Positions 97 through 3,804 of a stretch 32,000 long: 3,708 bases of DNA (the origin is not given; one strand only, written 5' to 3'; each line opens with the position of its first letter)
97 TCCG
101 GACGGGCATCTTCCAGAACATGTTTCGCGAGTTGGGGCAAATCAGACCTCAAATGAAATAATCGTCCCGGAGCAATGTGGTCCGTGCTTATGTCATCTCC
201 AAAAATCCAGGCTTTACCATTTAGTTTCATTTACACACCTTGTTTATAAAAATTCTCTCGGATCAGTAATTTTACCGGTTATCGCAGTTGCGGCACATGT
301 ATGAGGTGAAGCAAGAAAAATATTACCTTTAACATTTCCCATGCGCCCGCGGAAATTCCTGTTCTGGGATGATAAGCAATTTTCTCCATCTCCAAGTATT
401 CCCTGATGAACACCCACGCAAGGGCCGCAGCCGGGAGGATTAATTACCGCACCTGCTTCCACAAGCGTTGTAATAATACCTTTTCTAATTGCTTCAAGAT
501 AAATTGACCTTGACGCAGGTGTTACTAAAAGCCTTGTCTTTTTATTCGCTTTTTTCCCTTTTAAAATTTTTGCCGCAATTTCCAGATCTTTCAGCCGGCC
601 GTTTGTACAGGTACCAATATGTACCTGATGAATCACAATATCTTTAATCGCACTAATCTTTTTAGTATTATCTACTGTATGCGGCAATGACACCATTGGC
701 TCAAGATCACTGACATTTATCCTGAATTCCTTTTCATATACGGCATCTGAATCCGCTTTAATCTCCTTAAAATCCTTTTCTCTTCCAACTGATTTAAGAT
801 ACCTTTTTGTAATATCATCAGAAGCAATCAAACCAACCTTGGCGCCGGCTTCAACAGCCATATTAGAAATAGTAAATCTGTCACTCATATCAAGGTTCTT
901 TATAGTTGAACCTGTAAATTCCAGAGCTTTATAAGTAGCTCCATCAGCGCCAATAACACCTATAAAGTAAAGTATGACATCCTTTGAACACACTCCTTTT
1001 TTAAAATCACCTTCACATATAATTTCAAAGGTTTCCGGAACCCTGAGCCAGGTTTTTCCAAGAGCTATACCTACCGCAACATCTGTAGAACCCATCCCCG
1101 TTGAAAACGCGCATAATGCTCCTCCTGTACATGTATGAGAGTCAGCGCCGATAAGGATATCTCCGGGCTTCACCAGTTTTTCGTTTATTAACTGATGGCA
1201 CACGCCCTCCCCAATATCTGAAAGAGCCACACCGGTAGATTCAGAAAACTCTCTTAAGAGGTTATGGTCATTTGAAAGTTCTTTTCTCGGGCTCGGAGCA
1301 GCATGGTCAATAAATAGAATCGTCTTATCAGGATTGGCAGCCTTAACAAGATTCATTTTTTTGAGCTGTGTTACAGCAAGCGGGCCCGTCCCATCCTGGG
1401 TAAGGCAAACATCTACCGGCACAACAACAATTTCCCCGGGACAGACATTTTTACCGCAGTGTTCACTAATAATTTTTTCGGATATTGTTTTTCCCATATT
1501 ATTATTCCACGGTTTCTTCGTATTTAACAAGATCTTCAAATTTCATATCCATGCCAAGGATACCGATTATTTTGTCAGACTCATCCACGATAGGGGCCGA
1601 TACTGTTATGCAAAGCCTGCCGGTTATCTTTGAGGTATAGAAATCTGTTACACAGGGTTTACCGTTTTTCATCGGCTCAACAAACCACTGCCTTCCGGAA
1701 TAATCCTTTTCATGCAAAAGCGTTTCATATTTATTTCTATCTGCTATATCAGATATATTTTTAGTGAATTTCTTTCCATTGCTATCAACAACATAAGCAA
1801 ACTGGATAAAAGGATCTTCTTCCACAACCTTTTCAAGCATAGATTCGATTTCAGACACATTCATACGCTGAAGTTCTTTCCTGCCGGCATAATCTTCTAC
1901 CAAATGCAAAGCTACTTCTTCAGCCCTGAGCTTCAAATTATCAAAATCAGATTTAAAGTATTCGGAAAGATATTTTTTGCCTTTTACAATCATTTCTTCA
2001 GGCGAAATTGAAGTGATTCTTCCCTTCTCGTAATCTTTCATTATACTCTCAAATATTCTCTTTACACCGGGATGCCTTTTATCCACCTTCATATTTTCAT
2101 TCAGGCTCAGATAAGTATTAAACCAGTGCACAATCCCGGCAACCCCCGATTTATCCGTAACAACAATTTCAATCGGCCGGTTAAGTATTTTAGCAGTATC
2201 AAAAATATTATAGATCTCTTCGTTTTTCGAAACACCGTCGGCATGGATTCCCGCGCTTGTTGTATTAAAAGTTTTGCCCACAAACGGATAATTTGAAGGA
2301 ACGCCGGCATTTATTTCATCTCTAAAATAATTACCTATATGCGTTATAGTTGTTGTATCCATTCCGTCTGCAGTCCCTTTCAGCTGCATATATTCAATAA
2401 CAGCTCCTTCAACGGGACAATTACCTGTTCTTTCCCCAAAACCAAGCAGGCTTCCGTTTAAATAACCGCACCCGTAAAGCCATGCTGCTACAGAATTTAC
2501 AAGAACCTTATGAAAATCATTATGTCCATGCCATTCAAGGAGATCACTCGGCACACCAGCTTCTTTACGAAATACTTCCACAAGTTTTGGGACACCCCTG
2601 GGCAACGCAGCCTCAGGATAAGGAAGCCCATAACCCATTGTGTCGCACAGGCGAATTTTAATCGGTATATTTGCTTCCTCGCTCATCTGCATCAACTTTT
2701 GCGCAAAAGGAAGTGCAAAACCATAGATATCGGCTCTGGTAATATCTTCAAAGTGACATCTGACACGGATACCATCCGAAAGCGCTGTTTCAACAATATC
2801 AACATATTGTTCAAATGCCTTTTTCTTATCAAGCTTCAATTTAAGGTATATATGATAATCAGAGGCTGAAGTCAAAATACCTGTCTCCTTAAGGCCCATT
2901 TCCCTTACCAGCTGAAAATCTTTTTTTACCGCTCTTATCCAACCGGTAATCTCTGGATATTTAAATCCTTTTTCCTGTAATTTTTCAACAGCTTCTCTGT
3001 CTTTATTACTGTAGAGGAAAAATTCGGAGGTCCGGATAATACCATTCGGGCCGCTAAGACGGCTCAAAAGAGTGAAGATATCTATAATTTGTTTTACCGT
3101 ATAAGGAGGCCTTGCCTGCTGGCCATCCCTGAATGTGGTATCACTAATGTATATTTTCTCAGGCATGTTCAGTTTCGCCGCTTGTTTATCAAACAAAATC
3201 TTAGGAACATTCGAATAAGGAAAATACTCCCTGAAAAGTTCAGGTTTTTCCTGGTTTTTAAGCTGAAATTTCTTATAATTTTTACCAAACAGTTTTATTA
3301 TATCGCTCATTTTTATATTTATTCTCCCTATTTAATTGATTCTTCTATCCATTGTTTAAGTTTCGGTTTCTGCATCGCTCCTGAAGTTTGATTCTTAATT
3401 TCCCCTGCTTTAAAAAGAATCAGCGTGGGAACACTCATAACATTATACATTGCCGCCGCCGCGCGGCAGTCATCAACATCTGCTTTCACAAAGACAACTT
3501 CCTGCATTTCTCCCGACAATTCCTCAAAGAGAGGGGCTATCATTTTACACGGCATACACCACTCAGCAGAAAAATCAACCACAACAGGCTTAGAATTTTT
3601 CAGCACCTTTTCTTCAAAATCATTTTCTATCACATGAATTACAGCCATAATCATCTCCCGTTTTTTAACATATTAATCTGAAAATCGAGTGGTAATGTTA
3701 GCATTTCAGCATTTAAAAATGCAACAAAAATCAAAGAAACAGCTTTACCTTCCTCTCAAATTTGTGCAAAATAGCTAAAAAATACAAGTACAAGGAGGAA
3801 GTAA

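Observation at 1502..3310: Claisen-condensing synthase (LeuA/NifV/Re-citrate-synthase superfamily) carrying a cytoplasmic Cache/PDC-like domain instead of the usual LeuA_dimer regulatory domain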

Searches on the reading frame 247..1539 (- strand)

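Call 5: search_protein_families(library=pfam, proteins=[window:247-1539:-], max_evalue=0.1)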
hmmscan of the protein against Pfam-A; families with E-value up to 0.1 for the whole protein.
window:247-1539:- (431 aa): 2 families
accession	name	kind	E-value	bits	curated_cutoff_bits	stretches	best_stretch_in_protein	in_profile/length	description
PF00330.25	Aconitase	-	7.5e-97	325.6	28.7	2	21-297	1-305/463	Aconitase family (aconitate hydratase)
PF04412.18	AcnX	-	0.048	12.8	31.5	1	311-371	298-357/400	Aconitase X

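Call 6: search_protein_families(library=ncbifam, proteins=[window:247-1539:-], max_evalue=0.001)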
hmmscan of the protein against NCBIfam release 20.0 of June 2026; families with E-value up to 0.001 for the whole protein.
window:247-1539:- (431 aa): 19 families
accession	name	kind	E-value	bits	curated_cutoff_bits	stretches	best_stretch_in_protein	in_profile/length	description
NF001614.1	PRK00402.1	subfamily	1.5e-172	574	385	1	17-428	1-415/415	aconitase/3-isopropylmalate dehydratase large subunit family protein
TIGR01343.1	hacA_fam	subfamily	6.4e-172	571.8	385.7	1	18-428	1-412/412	homoaconitate hydratase family protein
TIGR02086.1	IPMI_arch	subfamily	6.2e-165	548.9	410.15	1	17-429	1-411/411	3-isopropylmalate dehydratase/homoaconitate hydratase family large subunit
TIGR02083.1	LEU2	equivalog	4.4e-143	477.2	610.65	1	18-429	2-418/419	3-isopropylmalate dehydratase large subunit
NF040615.1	HacA_Meth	equivalog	4.8e-138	460.4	550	1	18-426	2-417/419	homoaconitase large subunit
NF005558.0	PRK07229.1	equivalog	7.1e-116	388.3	612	1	15-429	1-414/647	aconitate hydratase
TIGR01342.1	acon_putative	hypoth_equivalog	7.7e-95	318.4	719.15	1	18-429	1-411/655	putative aconitate hydratase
NF009116.0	PRK12466.1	subfamily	1.3e-90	304.2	531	2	14-295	2-303/472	3-isopropylmalate dehydratase large subunit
NF004016.0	PRK05478.1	subfamily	2.3e-83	280.3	510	2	15-288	2-294/468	3-isopropylmalate dehydratase large subunit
TIGR00170.1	leuC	equivalog_domain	5.2e-71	239.6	560.25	2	15-285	1-290/466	3-isopropylmalate dehydratase large subunit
TIGR00139.1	h_aconitase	equivalog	7e-69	232.9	529.9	2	247-430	264-457/709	homoaconitase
NF006690.0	PRK09238.1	equivalog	5.6e-55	186.7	782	2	254-430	643-817/852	bifunctional aconitate hydratase 2/2-methylisocitrate dehydratase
TIGR01340.1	aconitase_mito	equivalog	9.2e-49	166.4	825.35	1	46-424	60-472/745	aconitate hydratase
TIGR00117.1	acnB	equivalog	1.6e-40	138.7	1287.2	2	260-430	648-815/844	bifunctional aconitate hydratase 2/2-methylisocitrate dehydratase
NF008503.0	PRK11413.1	equivalog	2.3e-40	138.3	641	2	112-299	128-315/753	hydratase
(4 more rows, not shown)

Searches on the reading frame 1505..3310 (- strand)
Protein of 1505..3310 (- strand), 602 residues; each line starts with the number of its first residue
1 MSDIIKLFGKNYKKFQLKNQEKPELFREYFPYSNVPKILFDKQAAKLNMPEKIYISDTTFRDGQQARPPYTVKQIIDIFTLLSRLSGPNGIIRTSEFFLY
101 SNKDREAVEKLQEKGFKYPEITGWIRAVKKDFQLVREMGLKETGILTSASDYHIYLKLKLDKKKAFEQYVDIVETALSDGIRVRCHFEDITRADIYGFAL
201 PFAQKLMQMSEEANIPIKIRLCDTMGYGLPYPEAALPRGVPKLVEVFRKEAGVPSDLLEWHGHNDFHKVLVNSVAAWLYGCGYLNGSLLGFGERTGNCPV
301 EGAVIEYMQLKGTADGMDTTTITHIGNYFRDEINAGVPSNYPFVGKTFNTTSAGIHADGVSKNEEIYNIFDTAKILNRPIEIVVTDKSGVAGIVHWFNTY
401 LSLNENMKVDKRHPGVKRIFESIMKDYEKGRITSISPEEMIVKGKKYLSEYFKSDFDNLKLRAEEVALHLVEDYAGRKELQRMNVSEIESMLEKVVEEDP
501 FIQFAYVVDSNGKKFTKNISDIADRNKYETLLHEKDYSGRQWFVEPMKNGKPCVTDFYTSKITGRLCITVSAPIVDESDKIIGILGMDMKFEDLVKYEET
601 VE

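Call 5: search_protein_families(library=pfam, proteins=[window:1505-3310:-], max_evalue=0.1)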
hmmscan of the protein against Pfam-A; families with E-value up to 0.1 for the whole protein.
window:1505-3310:- (602 aa): 6 families
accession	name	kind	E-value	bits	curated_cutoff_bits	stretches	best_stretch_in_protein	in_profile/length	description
PF00682.25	HMGL-like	-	3.9e-34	118.7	29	1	52-327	1-258/260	HMGL-like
PF22673.2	MCP-like_PDC_1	-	5.8e-17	62.6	27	1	488-594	1-111/113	Methyl-accepting chemotaxis protein-like, first PDC sensor domain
PF02743.24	dCache_1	-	1.1e-13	51.8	45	1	450-594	20-155/240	Cache domain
PF22617.1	HCS_D2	-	0.006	17.4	27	1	344-395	2-53/82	Homocitrate synthase post-HMGL domain-like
PF00571.33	CBS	-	0.019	15.7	24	0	571-586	32-47/57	CBS domain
PF10388.15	YkuI_C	-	0.043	14.1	26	1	487-578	52-148/166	EAL-domain associated signalling protein domain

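Call 6: search_protein_families(library=ncbifam, proteins=[window:1505-3310:-], max_evalue=0.001)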
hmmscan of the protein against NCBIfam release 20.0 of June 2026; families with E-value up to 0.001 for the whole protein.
window:1505-3310:- (602 aa): 19 families
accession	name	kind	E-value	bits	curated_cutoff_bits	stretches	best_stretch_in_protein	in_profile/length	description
TIGR02660.1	nifV_homocitr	equivalog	5.5e-40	137.8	462.9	1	53-428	2-357/365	homocitrate synthase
NF002085.0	PRK00915.1-2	subfamily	1.4e-37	129.6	517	1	43-402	4-343/504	2-isopropylmalate synthase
TIGR02090.1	LEU1_arch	subfamily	3e-36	125.3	484.75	1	53-430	1-351/363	isopropylmalate/citramalate/homocitrate synthases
NF002086.0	PRK00915.1-3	equivalog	4.5e-33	114.5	532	1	49-419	3-365/516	2-isopropylmalate synthase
NF041069.1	IPMS_Sufob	equivalog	1.7e-31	109.8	600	1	54-403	2-333/371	isopropylmalate synthase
TIGR00973.1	leuA_bact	equivalog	3.6e-30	104.9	598.7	1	52-422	1-363/494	2-isopropylmalate synthase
NF002084.0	PRK00915.1-1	equivalog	1e-29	103.5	748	1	49-409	1-353/523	2-isopropylmalate synthase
TIGR02146.1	LysS_fung_arch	equivalog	4.3e-29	101.8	413.55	1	56-398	2-324/344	homocitrate synthase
NF002087.0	PRK00915.1-4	equivalog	2.3e-26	92.4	729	1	49-394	3-340/516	2-isopropylmalate synthase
NF042433.1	CitmalDyn_Leptosp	equivalog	3.7e-22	78.6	950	1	51-364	6-310/514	(R)-citramalate synthase CimA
TIGR00977.1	citramal_synth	equivalog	6.2e-21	74.3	450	1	52-429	1-367/526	citramalate synthase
NF002088.0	PRK00915.1-5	equivalog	6.8e-21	74.3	697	1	51-393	2-336/514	2-isopropylmalate synthase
NF042434.1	IPMS_Lepto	equivalog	4.4e-16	58.8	500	1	50-399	3-349/374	2-isopropylmalate synthase LeuA2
NF006049.0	PRK08195.1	subfamily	3.1e-11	42.9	229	1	239-327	178-264/344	4-hyroxy-2-oxovalerate/4-hydroxy-2-oxopentanoic acid aldolase,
NF002991.1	PRK03739.1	subfamily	3.7e-09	35.8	455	1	258-363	237-341/550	2-isopropylmalate synthase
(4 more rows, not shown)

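Call 7: search_solved_structures(query=window:1505-3310:-, max_evalue=1, show_alignments=2)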
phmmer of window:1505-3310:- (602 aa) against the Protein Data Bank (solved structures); distinct sequences matched with E-value up to 1: 33.
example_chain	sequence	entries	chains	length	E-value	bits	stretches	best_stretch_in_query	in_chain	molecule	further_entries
3ble_A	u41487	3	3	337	2.9e-22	82.5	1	49-364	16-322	Citramalate synthase from Leptospira interrogans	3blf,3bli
6ktq_A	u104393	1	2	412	6.4e-19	71.5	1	48-389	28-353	Homocitrate synthase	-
3rmj_A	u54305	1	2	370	2.5e-18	69.5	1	50-372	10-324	2-isopropylmalate synthase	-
3eeg_A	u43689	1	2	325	1.7e-17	66.8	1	49-372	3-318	2-isopropylmalate synthase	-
6e1j_A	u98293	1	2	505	5.8e-15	58.4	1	49-372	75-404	2-isopropylmalate synthase, A genome specific 1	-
3ivs_A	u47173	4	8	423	4.1e-13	52.3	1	54-370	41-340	Homocitrate synthase, mitochondrial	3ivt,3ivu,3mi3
3ewb_X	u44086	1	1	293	9.6e-12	47.8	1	51-305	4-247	2-isopropylmalate synthase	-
4ov4_A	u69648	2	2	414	4.7e-10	42.2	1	49-363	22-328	2-isopropylmalate synthase | isopropylmalate synthase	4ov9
3a9i_A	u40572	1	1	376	9.7e-09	37.8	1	218-370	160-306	Homocitrate synthase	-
2ztj_A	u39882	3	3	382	1e-08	37.8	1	218-370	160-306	Homocitrate synthase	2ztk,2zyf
2ftp_A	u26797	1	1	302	2.4e-06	29.9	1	47-299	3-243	hydroxymethylglutaryl-CoA lyase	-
8ih7_A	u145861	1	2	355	3.3e-05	26.2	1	254-318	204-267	4-hydroxy-2-oxovalerate aldolase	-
1nvm_A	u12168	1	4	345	0.00012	24.4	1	254-322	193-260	4-hydroxy-2-oxovalerate aldolase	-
6fu4_A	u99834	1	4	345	0.0007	21.8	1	540-595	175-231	Probable chemotaxis transducer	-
9kp3_A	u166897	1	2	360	0.00075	21.7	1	540-595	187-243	Chemotaxis transducer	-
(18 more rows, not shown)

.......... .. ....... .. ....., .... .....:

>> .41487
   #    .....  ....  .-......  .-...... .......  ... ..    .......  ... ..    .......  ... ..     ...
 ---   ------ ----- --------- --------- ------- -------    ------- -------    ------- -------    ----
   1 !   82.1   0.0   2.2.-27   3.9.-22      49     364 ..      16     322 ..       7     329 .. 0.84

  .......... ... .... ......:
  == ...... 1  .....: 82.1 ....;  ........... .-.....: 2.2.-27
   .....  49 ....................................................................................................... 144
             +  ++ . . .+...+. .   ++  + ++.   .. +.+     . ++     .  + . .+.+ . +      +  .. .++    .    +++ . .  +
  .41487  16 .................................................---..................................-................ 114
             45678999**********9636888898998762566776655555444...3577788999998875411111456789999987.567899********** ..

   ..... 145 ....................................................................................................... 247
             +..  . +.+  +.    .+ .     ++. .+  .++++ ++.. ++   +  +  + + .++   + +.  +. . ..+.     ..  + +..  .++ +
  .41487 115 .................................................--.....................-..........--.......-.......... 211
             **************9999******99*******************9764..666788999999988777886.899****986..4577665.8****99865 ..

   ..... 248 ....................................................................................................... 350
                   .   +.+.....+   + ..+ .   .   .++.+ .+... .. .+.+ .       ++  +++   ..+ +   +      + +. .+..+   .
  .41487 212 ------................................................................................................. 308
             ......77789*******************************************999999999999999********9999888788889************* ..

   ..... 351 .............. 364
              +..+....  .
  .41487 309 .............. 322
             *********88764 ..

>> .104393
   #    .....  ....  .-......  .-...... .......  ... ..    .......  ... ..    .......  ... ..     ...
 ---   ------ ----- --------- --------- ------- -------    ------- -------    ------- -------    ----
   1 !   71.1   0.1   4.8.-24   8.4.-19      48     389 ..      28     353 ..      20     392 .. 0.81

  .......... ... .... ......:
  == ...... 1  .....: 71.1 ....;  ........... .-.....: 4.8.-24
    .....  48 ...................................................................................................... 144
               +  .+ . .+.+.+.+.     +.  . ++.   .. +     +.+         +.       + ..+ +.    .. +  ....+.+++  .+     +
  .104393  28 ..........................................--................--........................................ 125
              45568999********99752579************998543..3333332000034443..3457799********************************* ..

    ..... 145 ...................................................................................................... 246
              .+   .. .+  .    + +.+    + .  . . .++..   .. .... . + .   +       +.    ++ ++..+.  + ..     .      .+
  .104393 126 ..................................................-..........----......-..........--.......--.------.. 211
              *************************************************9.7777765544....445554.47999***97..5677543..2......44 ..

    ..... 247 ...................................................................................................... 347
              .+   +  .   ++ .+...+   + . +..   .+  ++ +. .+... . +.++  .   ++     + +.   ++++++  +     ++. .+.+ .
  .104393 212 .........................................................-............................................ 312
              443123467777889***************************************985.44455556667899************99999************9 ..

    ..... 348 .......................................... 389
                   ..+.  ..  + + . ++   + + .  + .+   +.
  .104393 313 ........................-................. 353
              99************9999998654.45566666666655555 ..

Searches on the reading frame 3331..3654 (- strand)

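Call 5: search_protein_families(library=pfam, proteins=[window:3331-3654:-], max_evalue=0.1)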
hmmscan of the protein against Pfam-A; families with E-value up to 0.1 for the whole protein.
window:3331-3654:- (108 aa): 8 families
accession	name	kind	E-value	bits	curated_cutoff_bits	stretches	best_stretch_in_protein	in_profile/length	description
PF00085.26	Thioredoxin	-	6e-30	103.7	23.5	1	5-105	2-103/103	Thioredoxin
PF13098.12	Thioredoxin_2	-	2.8e-08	34.5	27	1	19-103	3-104/104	Thioredoxin-like domain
PF13905.12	Thioredoxin_8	-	3.2e-07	31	27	1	22-61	2-46/94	Thioredoxin-like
PF04756.19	OST3_OST6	-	4.8e-06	26.6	27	1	28-90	37-111/294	OST3 / OST6 family, transporter family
PF13899.12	Thioredoxin_7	-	6.7e-05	23.4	27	1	17-82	13-82/83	Thioredoxin-like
PF00578.27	AhpC-TSA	-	0.00061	20.2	26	1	16-67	21-76/124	AhpC/TSA family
PF13192.12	Thioredoxin_3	-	0.00079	19.9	24.8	1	31-103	9-75/76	Thioredoxin domain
PF07449.17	HyaE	-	0.097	13.2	22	1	38-89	49-98/108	Hydrogenase-1 expression protein HyaE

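Call 6: search_protein_families(library=ncbifam, proteins=[window:3331-3654:-], max_evalue=0.001)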
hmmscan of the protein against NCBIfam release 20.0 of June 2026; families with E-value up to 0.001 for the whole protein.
window:3331-3654:- (108 aa): 13 families
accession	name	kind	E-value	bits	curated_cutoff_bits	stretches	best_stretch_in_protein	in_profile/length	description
TIGR01068.1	thioredoxin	equivalog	4.6e-33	113.4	96.8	1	10-106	3-100/101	thioredoxin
NF006898.0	PRK09381.1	equivalog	8.1e-25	87.3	138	1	4-105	4-106/109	thioredoxin TrxA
NF008229.0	PRK10996.1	equivalog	3.1e-24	85.3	125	1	8-107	40-139/141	thioredoxin TrxC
TIGR01126.1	pdi_dom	equivalog_domain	1.4e-16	60.6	107.2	1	9-106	2-104/105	protein disulfide-isomerase domain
NF047697.1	ThioredTrxAClost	equivalog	1.6e-16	60.3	140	1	6-105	2-103/105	thioredoxin TrxA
TIGR01130.1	ER_PDI_fam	subfamily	1.1e-13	51.6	344.25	1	5-103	347-448/476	protein disulfide-isomerase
NF001419.0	PRK00293.1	subfamily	4.6e-09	35.4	330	1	19-105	475-571/574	protein-disulfide reductase DsbD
NF041202.1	StoA_CxxC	exception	1.8e-08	34.4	210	0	68-104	125-162/163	endospore biogenesis thiol-disulfide oxidoreductase StoA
NF045694.1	seleno_TsoB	exception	6.1e-08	31.2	805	1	15-83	468-545/572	rhodanese/DsbD fusion-like selenoprotein TsoB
NF002854.0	PRK03147.1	subfamily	1.2e-07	31.8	170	0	20-61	61-104/176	thiol-disulfide oxidoreductase ResA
TIGR00385.1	dsbE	subfamily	1.9e-05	24.3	123.15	1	14-63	56-103/173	DsbE family thiol:disulfide interchange protein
TIGR02187.2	PDO_seleno_TRX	equivalog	0.00022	20.7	185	1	18-85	15-82/209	protein disulfide oxidoreductase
NF047696.1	ThlDiSintTplARhiz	equivalog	0.00025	20.9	230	1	22-84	98-164/219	thiol:disulfide interchange protein TlpA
